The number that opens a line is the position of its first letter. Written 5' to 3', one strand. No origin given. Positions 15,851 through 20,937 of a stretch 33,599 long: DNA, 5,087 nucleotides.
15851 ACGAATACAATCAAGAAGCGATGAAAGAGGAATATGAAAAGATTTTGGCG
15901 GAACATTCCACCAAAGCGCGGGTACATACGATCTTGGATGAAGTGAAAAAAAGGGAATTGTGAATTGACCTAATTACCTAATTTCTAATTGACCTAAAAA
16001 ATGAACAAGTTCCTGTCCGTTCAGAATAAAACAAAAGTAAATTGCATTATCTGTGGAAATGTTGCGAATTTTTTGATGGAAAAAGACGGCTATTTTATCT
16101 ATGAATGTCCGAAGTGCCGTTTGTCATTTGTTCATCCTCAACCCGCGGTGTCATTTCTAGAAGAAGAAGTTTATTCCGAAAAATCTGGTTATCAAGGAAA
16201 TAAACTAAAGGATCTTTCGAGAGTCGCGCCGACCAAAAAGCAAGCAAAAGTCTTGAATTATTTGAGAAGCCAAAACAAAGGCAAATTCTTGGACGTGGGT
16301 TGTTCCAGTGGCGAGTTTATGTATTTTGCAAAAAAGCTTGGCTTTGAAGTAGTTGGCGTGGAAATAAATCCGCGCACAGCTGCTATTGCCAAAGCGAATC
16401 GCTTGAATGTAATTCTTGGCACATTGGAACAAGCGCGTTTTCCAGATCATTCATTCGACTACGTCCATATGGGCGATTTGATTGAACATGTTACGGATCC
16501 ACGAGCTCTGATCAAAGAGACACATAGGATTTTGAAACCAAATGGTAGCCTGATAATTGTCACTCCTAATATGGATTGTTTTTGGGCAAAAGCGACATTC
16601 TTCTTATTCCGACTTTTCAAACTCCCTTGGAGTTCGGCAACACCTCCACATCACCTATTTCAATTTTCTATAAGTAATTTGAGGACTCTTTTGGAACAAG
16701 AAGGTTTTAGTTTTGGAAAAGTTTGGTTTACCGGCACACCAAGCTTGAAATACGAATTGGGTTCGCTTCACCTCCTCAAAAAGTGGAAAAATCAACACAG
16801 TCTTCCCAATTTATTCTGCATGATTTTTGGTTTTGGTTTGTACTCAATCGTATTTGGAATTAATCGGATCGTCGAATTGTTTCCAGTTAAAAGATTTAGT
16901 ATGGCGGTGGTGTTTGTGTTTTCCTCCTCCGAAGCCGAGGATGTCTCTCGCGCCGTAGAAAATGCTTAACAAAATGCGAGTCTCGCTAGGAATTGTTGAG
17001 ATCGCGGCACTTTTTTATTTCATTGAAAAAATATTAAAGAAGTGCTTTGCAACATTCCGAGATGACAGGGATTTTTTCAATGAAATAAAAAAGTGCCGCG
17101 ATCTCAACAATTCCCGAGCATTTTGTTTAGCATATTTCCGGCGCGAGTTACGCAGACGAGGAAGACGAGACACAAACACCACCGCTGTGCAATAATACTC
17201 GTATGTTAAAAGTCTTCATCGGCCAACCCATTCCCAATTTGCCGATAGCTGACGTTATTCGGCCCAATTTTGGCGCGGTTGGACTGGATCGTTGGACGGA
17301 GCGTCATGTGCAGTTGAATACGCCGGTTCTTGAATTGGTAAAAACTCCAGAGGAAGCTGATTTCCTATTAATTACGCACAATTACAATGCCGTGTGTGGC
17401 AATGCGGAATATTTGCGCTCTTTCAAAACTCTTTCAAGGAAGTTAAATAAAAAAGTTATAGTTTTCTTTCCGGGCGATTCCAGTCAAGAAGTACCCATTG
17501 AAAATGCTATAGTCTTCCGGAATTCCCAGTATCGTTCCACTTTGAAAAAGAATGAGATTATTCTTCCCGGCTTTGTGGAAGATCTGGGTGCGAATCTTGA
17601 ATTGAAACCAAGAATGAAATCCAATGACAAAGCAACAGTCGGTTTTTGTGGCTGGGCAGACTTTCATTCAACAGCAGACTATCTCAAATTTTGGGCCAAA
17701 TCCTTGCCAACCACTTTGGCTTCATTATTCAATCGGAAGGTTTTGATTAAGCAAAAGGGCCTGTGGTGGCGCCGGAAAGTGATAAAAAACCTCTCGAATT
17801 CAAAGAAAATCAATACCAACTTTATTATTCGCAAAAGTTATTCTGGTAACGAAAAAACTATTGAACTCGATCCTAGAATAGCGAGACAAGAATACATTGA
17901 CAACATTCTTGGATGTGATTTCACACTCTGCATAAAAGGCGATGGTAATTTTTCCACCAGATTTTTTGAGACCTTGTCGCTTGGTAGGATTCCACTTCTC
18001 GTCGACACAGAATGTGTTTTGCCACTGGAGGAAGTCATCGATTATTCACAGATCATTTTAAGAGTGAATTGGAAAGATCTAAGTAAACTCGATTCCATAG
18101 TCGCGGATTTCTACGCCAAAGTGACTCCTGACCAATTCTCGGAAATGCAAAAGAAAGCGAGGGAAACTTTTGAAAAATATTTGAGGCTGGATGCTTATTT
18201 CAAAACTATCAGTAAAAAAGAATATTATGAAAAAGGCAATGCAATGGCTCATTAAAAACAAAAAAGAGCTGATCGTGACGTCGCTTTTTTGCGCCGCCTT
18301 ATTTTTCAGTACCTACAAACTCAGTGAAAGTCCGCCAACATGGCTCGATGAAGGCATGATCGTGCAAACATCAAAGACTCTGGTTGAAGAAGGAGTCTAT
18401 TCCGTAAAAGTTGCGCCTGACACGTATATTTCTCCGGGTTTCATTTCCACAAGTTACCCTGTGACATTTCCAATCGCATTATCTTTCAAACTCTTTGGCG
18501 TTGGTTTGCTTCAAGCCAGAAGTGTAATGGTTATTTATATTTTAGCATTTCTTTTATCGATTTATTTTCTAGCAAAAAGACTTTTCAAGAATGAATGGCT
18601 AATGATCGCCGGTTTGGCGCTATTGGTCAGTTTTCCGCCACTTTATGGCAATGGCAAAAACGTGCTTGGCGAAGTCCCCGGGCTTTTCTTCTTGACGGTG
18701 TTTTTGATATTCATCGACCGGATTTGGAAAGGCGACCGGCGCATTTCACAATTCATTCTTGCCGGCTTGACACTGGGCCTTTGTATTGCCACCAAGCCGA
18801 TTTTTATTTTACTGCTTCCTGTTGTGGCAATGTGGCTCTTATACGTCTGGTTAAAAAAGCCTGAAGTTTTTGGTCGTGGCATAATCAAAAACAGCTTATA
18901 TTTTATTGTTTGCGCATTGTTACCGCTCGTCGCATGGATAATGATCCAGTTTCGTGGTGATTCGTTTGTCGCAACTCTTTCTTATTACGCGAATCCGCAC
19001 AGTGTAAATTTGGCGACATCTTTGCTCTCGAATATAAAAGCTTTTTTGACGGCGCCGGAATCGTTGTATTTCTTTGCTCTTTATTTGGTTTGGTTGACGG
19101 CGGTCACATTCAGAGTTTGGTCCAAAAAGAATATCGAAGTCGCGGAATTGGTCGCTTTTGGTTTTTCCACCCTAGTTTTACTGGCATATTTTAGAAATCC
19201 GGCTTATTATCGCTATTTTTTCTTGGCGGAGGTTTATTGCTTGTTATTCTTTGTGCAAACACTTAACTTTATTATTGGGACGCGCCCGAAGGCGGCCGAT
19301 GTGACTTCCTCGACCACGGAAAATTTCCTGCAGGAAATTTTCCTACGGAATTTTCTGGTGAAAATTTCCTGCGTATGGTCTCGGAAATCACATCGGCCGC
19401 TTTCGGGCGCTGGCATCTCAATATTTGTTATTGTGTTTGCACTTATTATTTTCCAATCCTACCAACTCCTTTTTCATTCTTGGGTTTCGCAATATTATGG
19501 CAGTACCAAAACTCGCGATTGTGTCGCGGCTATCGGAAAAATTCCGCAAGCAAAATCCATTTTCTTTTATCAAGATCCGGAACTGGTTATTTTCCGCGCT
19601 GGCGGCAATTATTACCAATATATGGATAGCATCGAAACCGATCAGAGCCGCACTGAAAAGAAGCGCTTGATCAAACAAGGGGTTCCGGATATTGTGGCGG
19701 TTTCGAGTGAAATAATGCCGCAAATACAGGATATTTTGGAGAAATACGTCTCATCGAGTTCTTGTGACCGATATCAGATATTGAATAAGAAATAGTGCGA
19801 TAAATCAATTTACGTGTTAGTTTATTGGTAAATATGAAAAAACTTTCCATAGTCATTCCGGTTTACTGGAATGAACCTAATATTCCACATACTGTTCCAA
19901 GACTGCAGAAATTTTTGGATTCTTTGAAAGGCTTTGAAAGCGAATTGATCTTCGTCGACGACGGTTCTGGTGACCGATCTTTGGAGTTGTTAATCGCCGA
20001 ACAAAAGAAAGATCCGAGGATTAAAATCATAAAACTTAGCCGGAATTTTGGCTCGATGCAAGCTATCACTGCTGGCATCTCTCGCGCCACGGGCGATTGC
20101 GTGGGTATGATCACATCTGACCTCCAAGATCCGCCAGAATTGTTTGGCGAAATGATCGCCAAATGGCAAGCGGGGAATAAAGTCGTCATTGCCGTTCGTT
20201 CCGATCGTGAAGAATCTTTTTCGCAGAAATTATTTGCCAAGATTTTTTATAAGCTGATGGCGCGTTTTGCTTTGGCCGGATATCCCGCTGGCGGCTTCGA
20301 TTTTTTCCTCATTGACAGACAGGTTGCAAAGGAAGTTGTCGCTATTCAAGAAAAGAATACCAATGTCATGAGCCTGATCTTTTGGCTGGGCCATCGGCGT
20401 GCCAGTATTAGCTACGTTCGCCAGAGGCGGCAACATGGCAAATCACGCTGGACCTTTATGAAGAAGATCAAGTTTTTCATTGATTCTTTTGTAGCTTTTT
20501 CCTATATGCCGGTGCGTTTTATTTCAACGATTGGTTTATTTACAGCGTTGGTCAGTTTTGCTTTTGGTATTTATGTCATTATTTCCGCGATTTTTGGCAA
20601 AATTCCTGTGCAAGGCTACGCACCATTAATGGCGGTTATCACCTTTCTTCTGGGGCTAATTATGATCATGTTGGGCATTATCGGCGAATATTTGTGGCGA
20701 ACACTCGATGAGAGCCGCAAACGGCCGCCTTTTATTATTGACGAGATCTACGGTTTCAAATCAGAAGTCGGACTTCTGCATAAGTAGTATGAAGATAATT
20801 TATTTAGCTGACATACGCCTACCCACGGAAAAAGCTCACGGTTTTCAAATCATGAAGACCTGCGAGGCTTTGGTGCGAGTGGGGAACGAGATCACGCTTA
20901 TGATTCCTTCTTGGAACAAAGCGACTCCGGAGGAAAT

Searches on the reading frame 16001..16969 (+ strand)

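Call 18: search_protein_families(library=pfam, proteins=[window:16001-16969:+])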
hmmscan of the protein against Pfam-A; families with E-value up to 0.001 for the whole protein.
window:16001-16969:+ (322 aa): 7 families
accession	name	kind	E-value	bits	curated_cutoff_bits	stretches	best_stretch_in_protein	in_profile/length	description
PF13489.12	Methyltransf_23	-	1.5e-23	83.8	27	1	86-236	14-159/164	Methyltransferase domain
PF08241.18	Methyltransf_11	-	3.4e-20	72.9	21.2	1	97-186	1-95/95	Methyltransferase domain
PF13649.12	Methyltransf_25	-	2.8e-15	57.2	27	1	97-182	2-97/97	Methyltransferase domain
PF13847.12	Methyltransf_31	-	7.9e-13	48.8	27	1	93-190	4-113/145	Methyltransferase domain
PF08242.18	Methyltransf_12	-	1.1e-12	49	30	1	97-184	1-98/98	Methyltransferase domain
PF07021.18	MetW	-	6.2e-10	39.5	21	1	93-215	14-134/193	Methionine biosynthesis protein MetW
PF01209.24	Ubie_methyltran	-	5e-07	29.7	20.1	1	83-209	38-175/233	ubiE/COQ5 methyltransferase family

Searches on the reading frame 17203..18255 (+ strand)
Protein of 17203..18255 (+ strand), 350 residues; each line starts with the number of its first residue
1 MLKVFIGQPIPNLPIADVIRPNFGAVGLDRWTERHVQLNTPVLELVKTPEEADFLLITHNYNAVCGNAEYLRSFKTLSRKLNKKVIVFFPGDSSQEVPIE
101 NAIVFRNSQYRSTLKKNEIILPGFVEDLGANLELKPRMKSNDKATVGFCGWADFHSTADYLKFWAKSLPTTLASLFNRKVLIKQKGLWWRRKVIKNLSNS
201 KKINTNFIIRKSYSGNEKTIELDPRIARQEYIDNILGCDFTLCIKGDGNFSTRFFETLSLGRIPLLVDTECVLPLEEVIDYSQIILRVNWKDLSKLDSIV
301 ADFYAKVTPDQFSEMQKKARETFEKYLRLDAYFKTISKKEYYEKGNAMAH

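Call 18: search_protein_families(library=pfam, proteins=[window:17203-18255:+])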
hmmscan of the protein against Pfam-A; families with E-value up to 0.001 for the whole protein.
window:17203-18255:+ (350 aa): 2 families
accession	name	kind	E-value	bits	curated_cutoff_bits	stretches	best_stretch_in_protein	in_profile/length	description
PF03016.20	Exostosin_GT47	-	2.1e-11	44.1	33.4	1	199-301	187-291/293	Exostosin GT47 domain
PF24785.1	RXYLT1_C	-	0.00078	19.4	27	0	199-269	42-108/187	RXYLT1 C-terminal domain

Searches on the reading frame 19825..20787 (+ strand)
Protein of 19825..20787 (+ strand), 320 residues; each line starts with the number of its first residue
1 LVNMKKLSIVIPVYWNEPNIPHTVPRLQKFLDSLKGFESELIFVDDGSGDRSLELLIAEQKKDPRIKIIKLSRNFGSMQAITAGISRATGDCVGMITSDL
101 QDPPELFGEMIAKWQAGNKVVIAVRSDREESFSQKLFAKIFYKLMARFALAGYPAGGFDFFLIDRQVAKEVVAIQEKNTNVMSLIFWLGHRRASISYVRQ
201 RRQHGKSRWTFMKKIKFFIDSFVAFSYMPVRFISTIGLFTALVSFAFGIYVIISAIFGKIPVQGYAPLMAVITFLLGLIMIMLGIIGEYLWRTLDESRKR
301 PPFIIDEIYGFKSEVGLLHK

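Call 18: search_protein_families(library=pfam, proteins=[window:19825-20787:+])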
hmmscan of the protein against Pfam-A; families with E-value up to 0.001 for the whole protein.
window:19825-20787:+ (320 aa): 1 family
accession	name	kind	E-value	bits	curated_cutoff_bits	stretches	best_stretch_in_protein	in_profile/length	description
PF00535.33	Glycos_transf_2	-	1.2e-25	90.8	23.3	1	8-171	1-167/168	Glycosyl transferase family 2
